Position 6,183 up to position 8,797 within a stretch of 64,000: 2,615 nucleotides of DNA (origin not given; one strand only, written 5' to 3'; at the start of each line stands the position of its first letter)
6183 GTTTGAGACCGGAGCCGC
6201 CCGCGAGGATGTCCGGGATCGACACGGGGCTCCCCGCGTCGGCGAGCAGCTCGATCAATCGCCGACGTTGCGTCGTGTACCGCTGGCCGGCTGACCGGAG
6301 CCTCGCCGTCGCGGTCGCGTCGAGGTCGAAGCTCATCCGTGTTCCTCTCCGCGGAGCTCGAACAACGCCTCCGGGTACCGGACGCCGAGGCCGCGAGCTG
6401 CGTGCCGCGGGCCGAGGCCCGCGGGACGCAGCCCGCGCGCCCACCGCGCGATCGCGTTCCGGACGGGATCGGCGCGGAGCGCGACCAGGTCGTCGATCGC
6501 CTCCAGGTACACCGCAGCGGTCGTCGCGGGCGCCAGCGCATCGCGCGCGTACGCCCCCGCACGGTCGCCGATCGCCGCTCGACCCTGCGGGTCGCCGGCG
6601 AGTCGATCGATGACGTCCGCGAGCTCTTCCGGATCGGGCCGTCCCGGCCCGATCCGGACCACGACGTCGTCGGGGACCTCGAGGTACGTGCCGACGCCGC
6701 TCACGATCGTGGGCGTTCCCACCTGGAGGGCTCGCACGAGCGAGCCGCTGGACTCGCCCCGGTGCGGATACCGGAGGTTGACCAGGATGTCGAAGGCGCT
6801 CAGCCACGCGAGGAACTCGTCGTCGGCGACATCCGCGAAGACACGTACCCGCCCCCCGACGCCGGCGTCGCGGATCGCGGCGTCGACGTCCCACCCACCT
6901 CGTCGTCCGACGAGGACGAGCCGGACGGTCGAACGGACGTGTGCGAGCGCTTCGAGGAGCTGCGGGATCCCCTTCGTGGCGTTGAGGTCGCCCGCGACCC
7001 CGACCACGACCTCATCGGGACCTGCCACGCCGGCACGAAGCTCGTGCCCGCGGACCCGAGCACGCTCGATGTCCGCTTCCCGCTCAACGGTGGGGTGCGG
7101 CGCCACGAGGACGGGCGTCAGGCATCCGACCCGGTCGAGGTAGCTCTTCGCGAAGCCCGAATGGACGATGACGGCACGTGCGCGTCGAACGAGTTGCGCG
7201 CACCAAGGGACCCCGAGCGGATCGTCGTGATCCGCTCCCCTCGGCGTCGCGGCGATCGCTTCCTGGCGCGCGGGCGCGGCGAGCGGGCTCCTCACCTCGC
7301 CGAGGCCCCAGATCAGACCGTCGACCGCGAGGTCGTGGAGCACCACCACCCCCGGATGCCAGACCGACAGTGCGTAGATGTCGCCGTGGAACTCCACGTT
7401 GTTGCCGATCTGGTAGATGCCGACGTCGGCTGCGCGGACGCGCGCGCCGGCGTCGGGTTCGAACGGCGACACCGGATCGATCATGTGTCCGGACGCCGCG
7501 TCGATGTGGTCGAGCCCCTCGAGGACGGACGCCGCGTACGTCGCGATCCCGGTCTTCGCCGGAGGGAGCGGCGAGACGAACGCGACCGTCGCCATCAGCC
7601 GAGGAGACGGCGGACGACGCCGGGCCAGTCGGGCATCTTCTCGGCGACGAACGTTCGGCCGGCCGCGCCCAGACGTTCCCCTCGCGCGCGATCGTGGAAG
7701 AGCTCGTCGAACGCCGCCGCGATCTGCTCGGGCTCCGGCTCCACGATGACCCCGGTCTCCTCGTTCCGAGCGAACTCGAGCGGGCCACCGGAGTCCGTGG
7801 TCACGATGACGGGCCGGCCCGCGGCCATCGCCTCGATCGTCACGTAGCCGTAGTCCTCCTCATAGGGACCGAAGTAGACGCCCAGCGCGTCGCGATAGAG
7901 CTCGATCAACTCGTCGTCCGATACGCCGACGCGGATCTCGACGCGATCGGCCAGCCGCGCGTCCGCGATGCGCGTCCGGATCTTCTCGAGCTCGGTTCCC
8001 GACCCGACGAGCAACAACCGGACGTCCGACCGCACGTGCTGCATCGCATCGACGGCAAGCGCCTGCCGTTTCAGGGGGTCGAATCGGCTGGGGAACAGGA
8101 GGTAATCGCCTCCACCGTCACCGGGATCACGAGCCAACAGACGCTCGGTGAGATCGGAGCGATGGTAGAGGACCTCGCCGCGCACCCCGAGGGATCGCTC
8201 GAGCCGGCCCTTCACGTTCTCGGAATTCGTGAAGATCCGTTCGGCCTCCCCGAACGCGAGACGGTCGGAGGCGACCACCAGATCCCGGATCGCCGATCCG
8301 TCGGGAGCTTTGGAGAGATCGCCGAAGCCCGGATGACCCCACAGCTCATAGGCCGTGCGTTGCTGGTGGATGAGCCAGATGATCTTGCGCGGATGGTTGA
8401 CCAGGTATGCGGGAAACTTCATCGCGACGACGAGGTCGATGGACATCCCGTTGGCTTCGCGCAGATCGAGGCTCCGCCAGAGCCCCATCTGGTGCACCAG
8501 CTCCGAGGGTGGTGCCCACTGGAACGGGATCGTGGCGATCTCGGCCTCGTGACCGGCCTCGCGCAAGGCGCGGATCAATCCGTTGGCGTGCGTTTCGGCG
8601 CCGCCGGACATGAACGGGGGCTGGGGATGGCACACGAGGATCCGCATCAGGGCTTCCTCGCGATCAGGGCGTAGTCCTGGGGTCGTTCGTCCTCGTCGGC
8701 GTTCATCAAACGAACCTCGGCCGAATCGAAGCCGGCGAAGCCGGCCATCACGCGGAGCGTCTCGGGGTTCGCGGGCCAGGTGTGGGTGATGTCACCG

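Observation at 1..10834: Eleven co-directional genes with 1-4 bp start/stop overlaps form an envelope glycoconjugate operon with an embedded Fur-family regulator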

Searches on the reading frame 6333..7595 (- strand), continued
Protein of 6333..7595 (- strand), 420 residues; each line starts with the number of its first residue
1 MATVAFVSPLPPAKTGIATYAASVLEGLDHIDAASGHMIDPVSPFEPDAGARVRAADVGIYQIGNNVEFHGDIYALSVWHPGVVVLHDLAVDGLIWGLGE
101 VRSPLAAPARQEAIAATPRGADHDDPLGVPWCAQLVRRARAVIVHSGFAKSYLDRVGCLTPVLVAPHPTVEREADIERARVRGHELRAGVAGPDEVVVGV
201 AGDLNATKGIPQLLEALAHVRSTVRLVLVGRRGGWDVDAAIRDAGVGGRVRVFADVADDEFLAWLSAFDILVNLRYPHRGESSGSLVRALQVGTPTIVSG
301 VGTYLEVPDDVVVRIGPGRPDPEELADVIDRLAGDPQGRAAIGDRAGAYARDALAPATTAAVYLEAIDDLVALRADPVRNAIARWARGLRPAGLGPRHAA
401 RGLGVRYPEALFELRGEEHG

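Call 49: find_encoding_contigs(protein=P0245, flank=8000, max_places=1)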
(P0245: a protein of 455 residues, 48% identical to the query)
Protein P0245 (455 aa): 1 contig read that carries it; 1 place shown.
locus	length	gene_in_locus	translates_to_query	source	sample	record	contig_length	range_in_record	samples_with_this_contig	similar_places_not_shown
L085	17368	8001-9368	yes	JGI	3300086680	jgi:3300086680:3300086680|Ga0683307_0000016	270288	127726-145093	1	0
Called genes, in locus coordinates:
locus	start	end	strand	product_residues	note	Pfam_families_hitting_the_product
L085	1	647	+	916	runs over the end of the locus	PF00330:Aconitase, PF00694:Aconitase_C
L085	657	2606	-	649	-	PF16177:ACAS_N, PF00501:AMP-binding, PF13193:AMP-binding_C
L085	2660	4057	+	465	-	PF03816:LytR_cpsA_psr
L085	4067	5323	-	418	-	PF13439:Glyco_transf_4 (weak), PF13579:Glyco_trans_4_4, PF00534:Glycos_transf_1, PF13692:Glyco_trans_1_4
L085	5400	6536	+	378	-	PF13439:Glyco_transf_4, PF13579:Glyco_trans_4_4 (weak), PF20706:GT4-conflict, PF00534:Glycos_transf_1, PF13692:Glyco_trans_1_4, PF13524:Glyco_trans_1_2 (weak)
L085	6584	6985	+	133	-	-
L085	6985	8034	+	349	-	PF13439:Glyco_transf_4 (faint), PF00534:Glycos_transf_1, PF13692:Glyco_trans_1_4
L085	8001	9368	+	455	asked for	PF00534:Glycos_transf_1, PF13692:Glyco_trans_1_4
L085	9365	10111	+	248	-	-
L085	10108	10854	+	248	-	-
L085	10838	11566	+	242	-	-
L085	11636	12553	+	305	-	PF01061:ABC2_membrane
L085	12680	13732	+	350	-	PF00005:ABC_tran, PF13304:AAA_21 (faint), PF14524:Wzt_C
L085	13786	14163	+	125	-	PF00892:EamA (weak)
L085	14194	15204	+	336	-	PF00483:NTP_transferase, PF12804:NTP_transf_3, PF25087:GMPPB_C, PF00132:Hexapep (faint), PF25084:LbH_EIF2B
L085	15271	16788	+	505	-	PF08486:SpoIID, PF08310:LGFP (faint)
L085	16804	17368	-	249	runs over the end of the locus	PF11303:DUF3105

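Call 50: find_encoding_contigs(protein=P0293, flank=8000, max_places=1)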
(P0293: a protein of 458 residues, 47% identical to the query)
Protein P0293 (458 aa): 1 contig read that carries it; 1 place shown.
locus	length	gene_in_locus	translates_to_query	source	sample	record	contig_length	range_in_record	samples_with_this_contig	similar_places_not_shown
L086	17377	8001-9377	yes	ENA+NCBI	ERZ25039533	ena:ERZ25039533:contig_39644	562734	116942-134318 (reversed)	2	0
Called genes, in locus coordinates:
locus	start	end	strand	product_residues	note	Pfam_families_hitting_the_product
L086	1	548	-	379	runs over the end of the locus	PF13185:GAF_2, PF01590:GAF, PF07730:HisKA_3, PF13581:HATPase_c_2 (weak), PF02518:HATPase_c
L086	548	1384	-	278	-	PF00990:GGDEF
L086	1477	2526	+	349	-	PF00483:NTP_transferase, PF12804:NTP_transf_3, PF24894:Hexapep_GlmU (faint), PF25084:LbH_EIF2B (faint), PF25087:GMPPB_C (weak)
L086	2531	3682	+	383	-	PF13439:Glyco_transf_4, PF13579:Glyco_trans_4_4, PF20706:GT4-conflict, PF00534:Glycos_transf_1, PF13692:Glyco_trans_1_4, PF13524:Glyco_trans_1_2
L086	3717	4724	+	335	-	PF01073:3Beta_HSD, PF01370:Epimerase, PF02719:Polysacc_synt_2, PF04321:RmlD_sub_bind, PF07993:NAD_binding_4, PF13460:NAD_binding_10, PF16363:GDP_Man_Dehyd, PF02719:Polysacc_synt_2 (weak), +1 more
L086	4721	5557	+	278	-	PF01370:Epimerase, PF04321:RmlD_sub_bind, PF16363:GDP_Man_Dehyd, PF07993:NAD_binding_4 (weak)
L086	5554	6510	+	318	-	PF13489:Methyltransf_23, PF08241:Methyltransf_11, PF08242:Methyltransf_12, PF13649:Methyltransf_25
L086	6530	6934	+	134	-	-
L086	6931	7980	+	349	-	PF13439:Glyco_transf_4 (weak), PF00534:Glycos_transf_1, PF13692:Glyco_trans_1_4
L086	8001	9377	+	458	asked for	PF00534:Glycos_transf_1, PF13692:Glyco_trans_1_4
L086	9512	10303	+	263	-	PF01061:ABC2_membrane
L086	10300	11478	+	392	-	PF00005:ABC_tran, PF14524:Wzt_C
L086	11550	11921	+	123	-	-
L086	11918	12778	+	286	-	PF00535:Glycos_transf_2, PF13641:Glyco_tranf_2_3, PF13632:Glyco_trans_2_3 (weak)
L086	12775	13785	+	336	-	PF00483:NTP_transferase, PF12804:NTP_transf_3, PF00132:Hexapep (faint), PF25084:LbH_EIF2B (weak), PF25087:GMPPB_C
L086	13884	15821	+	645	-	PF08486:SpoIID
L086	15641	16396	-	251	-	PF11303:DUF3105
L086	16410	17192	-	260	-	PF11303:DUF3105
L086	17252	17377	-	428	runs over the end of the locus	PF01996:F420_ligase, PF00881:Nitroreductase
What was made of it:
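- On Wzm/Wzt (ABC-transporter-dependent) glycan pathway, for MT-GT4-GT4: Both lie next to cassette homologues in L085 and L086 (calls 49, 50).
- It lies inside Wzm + Wzt_C + GDP-mannose pyrophosphorylase clusters in L085 and L086, joined by an LCP ligase in L085 and a GDP-mannose dehydratase-type epimerase in L086 (calls 49, 50). Cassette homologues sit with Wzm/Wzt and not with GT-C or MFS genes (calls 49, 50).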

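Call 54: search_protein_families(library=ncbifam, proteins=[L001:14852-18526:+, L001:18530-19315:+, L001:19805-20248:+], max_evalue=0.01)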
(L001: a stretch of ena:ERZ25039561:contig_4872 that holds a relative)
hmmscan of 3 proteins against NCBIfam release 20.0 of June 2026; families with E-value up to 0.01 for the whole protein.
L001:14852-18526:+ (1224 aa): 4 families
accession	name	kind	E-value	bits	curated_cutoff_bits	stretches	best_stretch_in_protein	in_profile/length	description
TIGR00900.1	2A0121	subfamily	3.1e-20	72.9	319.6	1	790-1150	6-343/364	H+ Antiporter protein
NF006386.0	PRK08633.1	equivalog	1.2e-07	29.9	1221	1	827-1192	46-405/1147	acyl-[ACP]--phospholipid O-acyltransferase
TIGR00881.1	2A0104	subfamily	2.2e-07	30.3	407.75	1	1069-1194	45-168/379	phosphoglycerate transporter protein PgtP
NF005291.0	PRK06814.1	equivalog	3.8e-05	21.8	1349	1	778-1110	6-317/1140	acyl-[ACP]--phospholipid O-acyltransferase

L001:18530-19315:+ (261 aa): 14 families
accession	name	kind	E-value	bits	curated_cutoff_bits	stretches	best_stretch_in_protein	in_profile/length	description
NF051488.1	bifunc_PcaDC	exception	6e-12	45.4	390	1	12-240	2-227/375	bifunctional 3-oxoadipate enol-lactonase/4-carboxymuconolactone decarboxylase PcaDC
TIGR02427.1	protocat_pcaD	equivalog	7.9e-11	41.8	255.85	1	49-118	43-113/251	3-oxoadipate enol-lactonase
NF058673.1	LipAdnlyCyLipJMY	equivalog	5.6e-09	35.2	800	1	49-261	65-282/449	bifunctional lipase/adenylate cyclase LipJ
NF052610.1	macro_16_ester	equivalog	1.3e-06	28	420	0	49-116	55-126/281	alpha/beta fold macrolide esterase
NF051487.1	bifunc_PcaCD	exception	1e-05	24.9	430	0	199-241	347-389/413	bifunctional 4-carboxymuconolactone decarboxylase/3-oxoadipate enol-lactonase PcaCD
NF045632.1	hydroxlase_HsaD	equivalog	1e-05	24.6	400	1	53-153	71-175/290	4,5:9,10-diseco-3-hydroxy-5,9,17-trioxoandrosta-1(10),2-diene-4-oate hydrolase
TIGR02240.1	PHA_depoly_arom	equivalog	1.6e-05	24.4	250.6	0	201-240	202-241/276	poly(3-hydroxyalkanoate) depolymerase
NF053684.1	esterase_mleBCA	exception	0.00018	20.8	570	0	199-241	217-259/281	BCA family alpha/beta fold macrolide esterase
NF053693.1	esterase_mleCBF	exception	0.00037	20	564.5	0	203-246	218-262/279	CBF family alpha/beta fold macrolide esterase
NF004514.1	PRK05855.1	equivalog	0.00058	18.6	455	1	6-89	6-93/578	SDR family oxidoreductase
TIGR01738.1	bioH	equivalog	0.00096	18.8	206.95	0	197-240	179-222/245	pimeloyl-ACP methyl ester esterase BioH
NF041759.1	mac_hydro_EstT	equivalog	0.0018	17.5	450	0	49-116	54-125/278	macrolide hydrolase EstT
NF011457.0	PRK14875.1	equivalog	0.0046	16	307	1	53-132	166-246/372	acetoin dehydrogenase dihydrolipoyllysine-residue acetyltransferase subunit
NF052614.1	AB_fold_OlsI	equivalog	0.0054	16.3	385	0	88-223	93-214/272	ornithine lipid biosynthesis O-acyltransferase OlsI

L001:19805-20248:+ (147 aa): 1 family
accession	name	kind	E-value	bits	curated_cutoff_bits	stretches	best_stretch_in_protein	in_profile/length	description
TIGR00950.1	2A78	equivalog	3.2e-06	26.8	230.2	1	2-121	132-257/264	carboxylate/amino acid/amine transporter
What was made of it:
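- On Major facilitator superfamily (C-terminal part): TIGR00900 3.1e-20 over residues 790-1150 (call 54).
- Closest known: MFS lipid flippases and transporter-enzyme fusions. Same: There are weak hits to the MFS (LplT) part of acyl-ACP-phospholipid O-acyltransferase fusions (call 54).
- The MFS part weakly resembles the LplT domain of lysophospholipid transporter-acyltransferase fusions (call 54).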

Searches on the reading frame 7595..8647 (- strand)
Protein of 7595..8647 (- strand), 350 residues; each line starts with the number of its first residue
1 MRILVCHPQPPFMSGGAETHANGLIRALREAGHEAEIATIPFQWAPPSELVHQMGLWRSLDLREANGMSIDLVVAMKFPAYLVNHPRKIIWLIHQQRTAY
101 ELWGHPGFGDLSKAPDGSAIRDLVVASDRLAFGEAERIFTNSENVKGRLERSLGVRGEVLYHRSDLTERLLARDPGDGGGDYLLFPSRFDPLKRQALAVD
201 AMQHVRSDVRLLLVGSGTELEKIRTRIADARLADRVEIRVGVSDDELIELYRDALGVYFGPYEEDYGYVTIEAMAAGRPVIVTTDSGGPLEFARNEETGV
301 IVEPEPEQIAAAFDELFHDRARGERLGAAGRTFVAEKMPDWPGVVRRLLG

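Call 8: search_protein_families(library=pfam, proteins=[window:7595-8647:-], max_evalue=0.01)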
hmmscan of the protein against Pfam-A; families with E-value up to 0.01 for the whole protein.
window:7595-8647:- (350 aa): 6 families
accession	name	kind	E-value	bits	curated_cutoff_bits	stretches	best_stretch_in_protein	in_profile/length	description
PF00534.26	Glycos_transf_1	-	2.6e-28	99.1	26.4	1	179-331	14-170/172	Glycosyl transferases group 1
PF13692.12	Glyco_trans_1_4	-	3.4e-21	76.5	27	1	182-319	3-142/142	Glycosyl transferases group 1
PF20706.3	GT4-conflict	-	3.4e-07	30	26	1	174-290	191-318/385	Family 4 Glycosyltransferase in conflict systems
PF13439.12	Glyco_transf_4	-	4.7e-06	27.2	28.5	1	15-157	2-156/170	Glycosyltransferase Family 4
PF13579.12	Glyco_trans_4_4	-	4.7e-05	24.2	29.7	1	15-157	1-149/158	Glycosyl transferase 4-like domain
PF13524.12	Glyco_trans_1_2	-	0.0012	19.3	25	1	207-335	13-130/144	Glycosyl transferase-like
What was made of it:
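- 7595..8647 (-): Module B2: GT4 glycosyltransferase (GT4a). Glycos_transf_1 2.6e-28 (call 8).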

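Call 9: search_protein_families(library=ncbifam, proteins=[window:7595-8647:-], max_evalue=0.01)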
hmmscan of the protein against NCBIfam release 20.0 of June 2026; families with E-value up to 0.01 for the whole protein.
window:7595-8647:- (350 aa): 28 families (the best 25 are shown)
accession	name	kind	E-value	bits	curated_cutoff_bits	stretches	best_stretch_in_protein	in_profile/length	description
NF041876.1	EPS_EpsE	equivalog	1.3e-16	60.9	400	1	198-337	235-379/389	exopolysaccharide biosynthesis GT4 family glycosyltransferase EpsE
NF041010.1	glycosy_Agl16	equivalog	1.5e-16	60.3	575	1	180-324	179-323/352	glycosylation protein Agl16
TIGR04063.1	stp3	hypoth_equivalog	5.3e-14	51.9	442.05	1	196-346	232-386/397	TIGR04063 family PEP-CTERM/XrtA system glycosyltransferase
TIGR03449.1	mycothiol_MshA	equivalog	1.4e-13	50.6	462.5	1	188-334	228-384/406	D-inositol-3-phosphate glycosyltransferase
TIGR02149.1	glgA_Coryne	subfamily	1.5e-13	50.7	302.4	1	179-346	203-381/391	glycogen synthase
TIGR03088.1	stp2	hypoth_equivalog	1.5e-11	43.9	409.05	1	198-337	219-356/374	TIGR03088 family PEP-CTERM/XrtA system glycosyltransferase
TIGR03999.1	thiol_BshA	equivalog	1.8e-11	43.6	273.7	1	185-336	204-355/375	N-acetyl-alpha-D-glucosaminyl L-malate synthase BshA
NF046085.1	XrtY_assoc_Gly1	equivalog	5.9e-11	41.8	400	1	183-334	212-364/387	XrtY-associated glycosyltransferase XYAG1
TIGR04047.1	MSMEG_0565_glyc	hypoth_equivalog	1.6e-10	40.6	259.85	1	223-336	245-357/373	MSMEG_0565 family glycosyltransferase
NF038295.1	EPS_HpsP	equivalog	6.1e-10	38.6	550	1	182-348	209-380/388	hormogonium polysaccharide biosynthesis glycosyltransferase HpsP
NF053787.1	GlcN_PG_synth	equivalog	9.8e-10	37.8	480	1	183-349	200-353/361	N-acetylglucosaminyl phosphatidylglycerol synthase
NF050063.1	ProtGlycPglJ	equivalog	1.3e-08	34.5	500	1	132-308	142-320/363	N-acetylgalactosamine-N,N'-diacetylbacillosaminyl-diphospho-undecaprenol 4-alpha-N-acetylgalactosaminyltransferase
NF012028.0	PRK15484.1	subfamily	2e-08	33.8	618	1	185-347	198-370/380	lipopolysaccharide N-acetylglucosaminyltransferase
NF047880.1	glyco_SdgA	exception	2.2e-07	29.8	800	1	192-325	330-462/488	serine-aspartate repeat adhesin O-glycosyltransferase SdgA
TIGR02472.1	sucr_P_syn_N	equivalog_domain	3.7e-07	29.3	576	1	206-335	289-422/439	sucrose-phosphate synthase, putative, glycosyltransferase domain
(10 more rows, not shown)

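Call 59: search_solved_structures(query=window:7595-8647:-, max_evalue=0.0001)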
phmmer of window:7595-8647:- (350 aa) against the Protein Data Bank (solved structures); distinct sequences matched with E-value up to 0.0001: 20.
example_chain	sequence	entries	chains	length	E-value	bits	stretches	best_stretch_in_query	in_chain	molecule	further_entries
2f9f_A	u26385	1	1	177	2.8e-13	53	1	180-314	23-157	first mannosyl transferase (wbaZ-1)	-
6kih_A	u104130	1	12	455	2.6e-12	49.9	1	182-344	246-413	Tll1590 protein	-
2jjm_A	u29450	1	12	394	1.3e-07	34.4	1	157-336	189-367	GLYCOSYL TRANSFERASE, GROUP 1 FAMILY PROTEIN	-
3mbo_A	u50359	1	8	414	1.4e-07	34.3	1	157-336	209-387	Glycosyltransferase, group 1 family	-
3okc_A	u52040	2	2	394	1.5e-07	34.2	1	187-337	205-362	GDP-mannose-dependent alpha-(1-6)-phosphatidylinositol monomannoside mannosyltransferase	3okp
3oka_A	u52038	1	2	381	1.6e-07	34.1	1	187-337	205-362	GDP-mannose-dependent alpha-(1-6)-phosphatidylinositol monomannoside mannosyltransferase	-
7qnt_AAA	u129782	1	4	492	6.9e-07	32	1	188-336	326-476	TarM(Se)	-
7qd7_AAA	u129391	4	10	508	7.3e-07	31.9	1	188-336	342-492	TarM(Se)_G117R | TarM(Se)_G117R-4RboP | TarM(Se)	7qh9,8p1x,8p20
5ze7_B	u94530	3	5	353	2.2e-06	30.4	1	230-308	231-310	UDP-glucose:tetrahydrobiopterin glucosyltransferase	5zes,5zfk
5zer_A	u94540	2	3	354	2.2e-06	30.4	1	230-308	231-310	UDP-glucose:tetrahydrobiopterin glucosyltransferase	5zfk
9dcm_B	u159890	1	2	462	5.1e-06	29.2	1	183-304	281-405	Sucrose-phosphate synthase-like protein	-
8vrf_B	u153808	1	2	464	5.1e-06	29.1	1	183-304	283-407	Sucrose-phosphate synthase-like protein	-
8uag_A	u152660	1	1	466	5.2e-06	29.1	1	183-304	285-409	Sucrose-phosphate synthase-like protein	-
4n9w_A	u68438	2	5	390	8.2e-06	28.5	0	180-319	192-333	GDP-mannose-dependent alpha-(1-2)-phosphatidylinositol mannosyltransferase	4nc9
2gej_A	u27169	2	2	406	9.4e-06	28.3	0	180-319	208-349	PHOSPHATIDYLINOSITOL MANNOSYLTRANSFERASE (PimA)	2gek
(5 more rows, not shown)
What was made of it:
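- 7595..8647 (-): Best solved relatives are WbaZ-1 mannosyltransferase 2f9f and PimB (call 59).
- The GT4a relatives are mannosyltransferases, including PimB (call 59).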
